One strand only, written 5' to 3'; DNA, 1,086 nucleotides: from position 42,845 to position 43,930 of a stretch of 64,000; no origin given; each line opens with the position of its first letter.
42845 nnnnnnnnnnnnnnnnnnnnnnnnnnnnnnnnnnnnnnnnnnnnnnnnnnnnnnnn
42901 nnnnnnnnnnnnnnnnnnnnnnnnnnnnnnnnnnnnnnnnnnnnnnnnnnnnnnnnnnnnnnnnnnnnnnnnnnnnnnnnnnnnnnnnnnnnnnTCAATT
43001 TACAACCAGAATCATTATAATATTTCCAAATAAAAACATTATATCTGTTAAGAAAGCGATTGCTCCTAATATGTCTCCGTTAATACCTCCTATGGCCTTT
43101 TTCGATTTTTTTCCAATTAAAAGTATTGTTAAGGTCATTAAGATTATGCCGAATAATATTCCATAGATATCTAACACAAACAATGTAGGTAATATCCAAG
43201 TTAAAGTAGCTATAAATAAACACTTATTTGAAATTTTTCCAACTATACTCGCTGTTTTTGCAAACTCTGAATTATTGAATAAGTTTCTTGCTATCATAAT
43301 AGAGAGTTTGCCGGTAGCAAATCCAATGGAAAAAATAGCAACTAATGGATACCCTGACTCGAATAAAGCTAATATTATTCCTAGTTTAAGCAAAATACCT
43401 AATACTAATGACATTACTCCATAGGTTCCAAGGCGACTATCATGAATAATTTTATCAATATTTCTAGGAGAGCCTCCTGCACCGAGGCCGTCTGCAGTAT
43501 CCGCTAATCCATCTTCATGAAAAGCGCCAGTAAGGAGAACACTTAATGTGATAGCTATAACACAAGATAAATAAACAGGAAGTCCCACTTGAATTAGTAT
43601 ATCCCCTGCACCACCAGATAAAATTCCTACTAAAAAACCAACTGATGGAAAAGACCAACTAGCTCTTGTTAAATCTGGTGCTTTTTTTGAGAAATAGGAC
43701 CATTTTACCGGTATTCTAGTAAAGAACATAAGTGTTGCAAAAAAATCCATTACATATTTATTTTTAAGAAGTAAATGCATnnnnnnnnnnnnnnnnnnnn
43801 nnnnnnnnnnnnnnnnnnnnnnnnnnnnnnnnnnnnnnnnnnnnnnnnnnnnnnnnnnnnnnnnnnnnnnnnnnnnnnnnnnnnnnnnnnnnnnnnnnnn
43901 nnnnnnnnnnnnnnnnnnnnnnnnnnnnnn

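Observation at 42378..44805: cobT-cobS-cobC nucleotide-loop assembly operon with no visible cobalamin riboswitch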

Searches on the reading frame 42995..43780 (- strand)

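Call 3: search_protein_families(library=pfam, proteins=[window:42995-43780:-])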
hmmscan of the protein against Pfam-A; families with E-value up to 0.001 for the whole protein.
window:42995-43780:- (261 aa): 1 family
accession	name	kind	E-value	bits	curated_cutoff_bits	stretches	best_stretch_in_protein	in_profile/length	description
PF02654.20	CobS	-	1.6e-39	136.7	23.2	1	17-250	2-206/207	Cobalamin-5-phosphate synthase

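Call 4: search_protein_families(library=ncbifam, proteins=[window:42995-43780:-])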
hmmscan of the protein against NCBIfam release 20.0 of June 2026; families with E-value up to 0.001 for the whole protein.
window:42995-43780:- (261 aa): 6 families
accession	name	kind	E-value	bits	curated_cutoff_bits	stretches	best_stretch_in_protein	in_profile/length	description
NF001277.0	PRK00235.1-3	equivalog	9.1e-40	136.9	273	1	12-255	7-251/255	adenosylcobinamide-GDP ribazoletransferase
NF001276.0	PRK00235.1-2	equivalog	8.4e-37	127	322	1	7-252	4-255/260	adenosylcobinamide-GDP ribazoletransferase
TIGR00317.1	cobS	equivalog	1.4e-34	119.9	110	1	13-252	5-240/241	adenosylcobinamide-GDP ribazoletransferase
NF001278.0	PRK00235.1-5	equivalog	9.5e-25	87.7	252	1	12-252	4-240/246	adenosylcobinamide-GDP ribazoletransferase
NF001279.0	PRK00235.2-1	equivalog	2.4e-18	66.6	282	1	16-242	8-233/248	adenosylcobinamide-GDP ribazoletransferase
NF001282.0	PRK00235.2-4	equivalog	1.4e-15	57.4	342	1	18-244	30-269/286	adenosylcobinamide-GDP ribazoletransferase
